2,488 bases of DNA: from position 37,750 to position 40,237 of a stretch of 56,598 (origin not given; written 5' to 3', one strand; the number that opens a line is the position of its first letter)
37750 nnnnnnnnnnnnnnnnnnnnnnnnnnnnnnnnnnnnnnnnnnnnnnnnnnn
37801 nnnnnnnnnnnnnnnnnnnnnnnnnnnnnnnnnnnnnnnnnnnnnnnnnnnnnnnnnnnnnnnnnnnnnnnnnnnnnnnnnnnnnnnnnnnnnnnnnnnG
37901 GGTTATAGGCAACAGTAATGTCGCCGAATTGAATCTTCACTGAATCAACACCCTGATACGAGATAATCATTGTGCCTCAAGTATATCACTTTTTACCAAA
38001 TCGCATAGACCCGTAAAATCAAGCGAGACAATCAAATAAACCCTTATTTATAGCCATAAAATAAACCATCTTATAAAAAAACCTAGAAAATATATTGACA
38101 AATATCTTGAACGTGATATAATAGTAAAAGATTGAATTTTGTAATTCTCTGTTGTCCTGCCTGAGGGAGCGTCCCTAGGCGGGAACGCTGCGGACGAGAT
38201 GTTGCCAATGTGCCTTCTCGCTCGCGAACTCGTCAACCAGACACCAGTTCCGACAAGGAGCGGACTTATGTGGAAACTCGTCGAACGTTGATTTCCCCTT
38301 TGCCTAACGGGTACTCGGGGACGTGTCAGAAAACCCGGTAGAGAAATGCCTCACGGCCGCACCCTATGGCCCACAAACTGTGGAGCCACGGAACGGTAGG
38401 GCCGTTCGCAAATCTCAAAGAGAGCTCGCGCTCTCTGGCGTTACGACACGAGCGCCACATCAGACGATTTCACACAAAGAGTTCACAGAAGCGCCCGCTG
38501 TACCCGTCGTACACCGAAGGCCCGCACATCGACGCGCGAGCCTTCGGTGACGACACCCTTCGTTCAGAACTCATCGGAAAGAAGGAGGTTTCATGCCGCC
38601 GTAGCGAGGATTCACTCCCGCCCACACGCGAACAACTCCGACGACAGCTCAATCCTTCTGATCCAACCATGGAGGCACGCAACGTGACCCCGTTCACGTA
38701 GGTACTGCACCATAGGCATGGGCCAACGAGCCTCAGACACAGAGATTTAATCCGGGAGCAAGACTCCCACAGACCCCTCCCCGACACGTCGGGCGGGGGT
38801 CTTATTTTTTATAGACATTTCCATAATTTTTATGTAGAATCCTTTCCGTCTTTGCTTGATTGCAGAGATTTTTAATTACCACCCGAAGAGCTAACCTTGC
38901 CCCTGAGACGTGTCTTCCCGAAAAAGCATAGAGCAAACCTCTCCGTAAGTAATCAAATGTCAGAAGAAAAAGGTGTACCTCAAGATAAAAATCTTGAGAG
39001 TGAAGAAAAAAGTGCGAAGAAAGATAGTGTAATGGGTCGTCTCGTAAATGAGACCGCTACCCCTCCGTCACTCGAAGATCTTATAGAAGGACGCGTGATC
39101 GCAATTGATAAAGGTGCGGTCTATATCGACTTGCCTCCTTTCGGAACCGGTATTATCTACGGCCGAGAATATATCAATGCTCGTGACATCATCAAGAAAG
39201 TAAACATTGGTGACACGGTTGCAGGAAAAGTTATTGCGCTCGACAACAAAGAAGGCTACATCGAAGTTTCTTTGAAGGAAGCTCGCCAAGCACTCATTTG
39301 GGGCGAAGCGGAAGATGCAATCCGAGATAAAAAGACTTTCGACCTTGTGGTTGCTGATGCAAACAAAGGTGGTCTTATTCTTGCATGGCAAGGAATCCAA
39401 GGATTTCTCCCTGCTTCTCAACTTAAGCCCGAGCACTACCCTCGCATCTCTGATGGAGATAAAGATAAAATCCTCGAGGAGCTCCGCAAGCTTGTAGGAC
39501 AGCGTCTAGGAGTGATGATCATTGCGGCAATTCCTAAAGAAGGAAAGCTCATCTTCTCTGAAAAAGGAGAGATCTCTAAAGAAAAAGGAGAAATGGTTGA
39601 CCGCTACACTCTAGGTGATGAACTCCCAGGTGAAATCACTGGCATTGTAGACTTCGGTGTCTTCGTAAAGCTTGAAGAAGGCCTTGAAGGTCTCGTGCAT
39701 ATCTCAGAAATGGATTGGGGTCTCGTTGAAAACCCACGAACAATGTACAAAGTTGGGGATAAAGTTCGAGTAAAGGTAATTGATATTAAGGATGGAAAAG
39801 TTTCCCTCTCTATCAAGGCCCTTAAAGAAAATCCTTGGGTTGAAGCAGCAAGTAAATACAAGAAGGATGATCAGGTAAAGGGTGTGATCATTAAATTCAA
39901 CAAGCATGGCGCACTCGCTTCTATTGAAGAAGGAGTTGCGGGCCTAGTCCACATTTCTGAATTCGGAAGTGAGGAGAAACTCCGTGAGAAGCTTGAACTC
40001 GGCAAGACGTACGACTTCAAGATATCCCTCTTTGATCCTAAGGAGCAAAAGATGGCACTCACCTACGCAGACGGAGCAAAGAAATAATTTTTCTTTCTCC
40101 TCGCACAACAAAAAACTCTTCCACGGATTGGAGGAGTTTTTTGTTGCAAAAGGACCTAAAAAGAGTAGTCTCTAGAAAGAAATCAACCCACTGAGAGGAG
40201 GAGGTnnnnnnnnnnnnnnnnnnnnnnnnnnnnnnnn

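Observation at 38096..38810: Strong-promoter-driven ~680-nt G+C-rich ORF-free transcript: candidate novel large structured ncRNA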

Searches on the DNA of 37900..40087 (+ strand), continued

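Call 70: search_rna_families(source=L106, start=1150, end=2400, threshold=evalue, max_evalue=10)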
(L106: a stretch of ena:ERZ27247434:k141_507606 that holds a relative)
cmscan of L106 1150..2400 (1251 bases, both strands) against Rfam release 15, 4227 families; matches with E-value up to 10: 11.
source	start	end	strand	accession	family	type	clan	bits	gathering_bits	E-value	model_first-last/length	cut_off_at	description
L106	1672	1821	-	RF01470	rli38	Gene; sRNA;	-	30.2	49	0.072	1-150/150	no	Listeria sRNA rli38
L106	1673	1734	-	RF00514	His_leader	Cis-reg; leader;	-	26.1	49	0.087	1-126/126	no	Histidine operon leader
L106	1671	1751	-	RF02589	Spy779816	Gene; sRNA;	-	23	67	0.5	1-88/88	no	S. pyogenes small RNA 779816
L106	1625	1715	+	RF00514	His_leader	Cis-reg; leader;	-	19.8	49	1.7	1-126/126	no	Histidine operon leader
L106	1671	1771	-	RF00515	PyrR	Cis-reg;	-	19.7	54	6.8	1-115/115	no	PyrR binding site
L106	2100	2147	-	RF03823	mir-1814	Gene; miRNA;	-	16.7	90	2.5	1-70/70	no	mir-1814 microRNA precursor family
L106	1679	1749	-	RF00557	L10_leader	Cis-reg; leader;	-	15.6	44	9.6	60-123/138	no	Ribosomal protein L10 leader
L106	2356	2393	-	RF00522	PreQ1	Cis-reg; riboswitch;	-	15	39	5.5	1-45/45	no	PreQ1 (pre queuosine) riboswitch aptamer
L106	2094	2149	-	RF03666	MIR7724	Gene; miRNA;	-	14.6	100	6.6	1-169/169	no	MIR7724 microRNA precursor family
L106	1716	1770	+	RF01412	BsrG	Gene; sRNA;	-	12.3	55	3.7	1-259/259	no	BsrG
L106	2236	2289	+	RF02172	RFPL3-AS1_2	Gene; lncRNA;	-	10.7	40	9.1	1-71/71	no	RFPL3 antisense RNA 1 conserved region 2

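Call 90: search_with_rna_model(model_id=R2, sources=[L103, L104, L109, L110, L111, L112, L113, L108, L102], max_evalue=1, show_alignments=4)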
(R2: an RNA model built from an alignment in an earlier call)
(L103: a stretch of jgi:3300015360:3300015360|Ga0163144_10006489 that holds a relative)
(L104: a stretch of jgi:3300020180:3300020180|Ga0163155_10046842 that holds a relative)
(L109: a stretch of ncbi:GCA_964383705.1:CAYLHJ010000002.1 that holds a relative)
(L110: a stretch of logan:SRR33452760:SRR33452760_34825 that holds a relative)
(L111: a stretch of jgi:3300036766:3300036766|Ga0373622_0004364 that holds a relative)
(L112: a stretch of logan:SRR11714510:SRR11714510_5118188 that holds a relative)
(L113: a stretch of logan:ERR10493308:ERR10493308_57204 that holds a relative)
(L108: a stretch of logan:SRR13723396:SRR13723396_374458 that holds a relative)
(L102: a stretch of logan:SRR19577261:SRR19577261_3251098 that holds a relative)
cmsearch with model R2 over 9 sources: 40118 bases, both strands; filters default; matches with E-value up to 1: 1.
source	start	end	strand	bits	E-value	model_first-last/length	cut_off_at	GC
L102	1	33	+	14.3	0.003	49-82/82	5'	0.55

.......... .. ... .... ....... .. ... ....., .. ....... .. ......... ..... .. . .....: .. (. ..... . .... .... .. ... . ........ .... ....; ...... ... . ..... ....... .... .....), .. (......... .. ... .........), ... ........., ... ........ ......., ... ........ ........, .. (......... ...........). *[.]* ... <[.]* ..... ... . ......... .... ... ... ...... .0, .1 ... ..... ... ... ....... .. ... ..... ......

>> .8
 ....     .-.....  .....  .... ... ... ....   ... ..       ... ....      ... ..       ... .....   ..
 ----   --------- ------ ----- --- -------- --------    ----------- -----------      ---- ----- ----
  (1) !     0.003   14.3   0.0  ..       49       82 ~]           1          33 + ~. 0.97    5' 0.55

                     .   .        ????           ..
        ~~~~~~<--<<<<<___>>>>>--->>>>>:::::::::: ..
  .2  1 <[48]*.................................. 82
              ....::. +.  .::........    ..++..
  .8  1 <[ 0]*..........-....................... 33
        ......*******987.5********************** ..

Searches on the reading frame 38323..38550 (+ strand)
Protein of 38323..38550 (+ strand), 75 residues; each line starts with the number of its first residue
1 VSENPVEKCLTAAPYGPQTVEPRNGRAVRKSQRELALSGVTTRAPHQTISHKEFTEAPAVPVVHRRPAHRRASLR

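Call 12: search_protein_families(library=pfam, proteins=[window:38323-38550:+], max_evalue=0.1)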
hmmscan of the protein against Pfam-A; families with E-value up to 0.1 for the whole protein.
window:38323-38550:+ (75 aa): 0 families

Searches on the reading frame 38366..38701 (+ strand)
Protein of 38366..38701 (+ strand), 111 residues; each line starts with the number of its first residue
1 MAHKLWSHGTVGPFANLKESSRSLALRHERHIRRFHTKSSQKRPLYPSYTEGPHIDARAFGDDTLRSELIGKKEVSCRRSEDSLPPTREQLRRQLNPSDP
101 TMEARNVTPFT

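Call 12: search_protein_families(library=pfam, proteins=[window:38366-38701:+], max_evalue=0.1)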
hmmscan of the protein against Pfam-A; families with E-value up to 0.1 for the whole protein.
window:38366-38701:+ (111 aa): 0 families
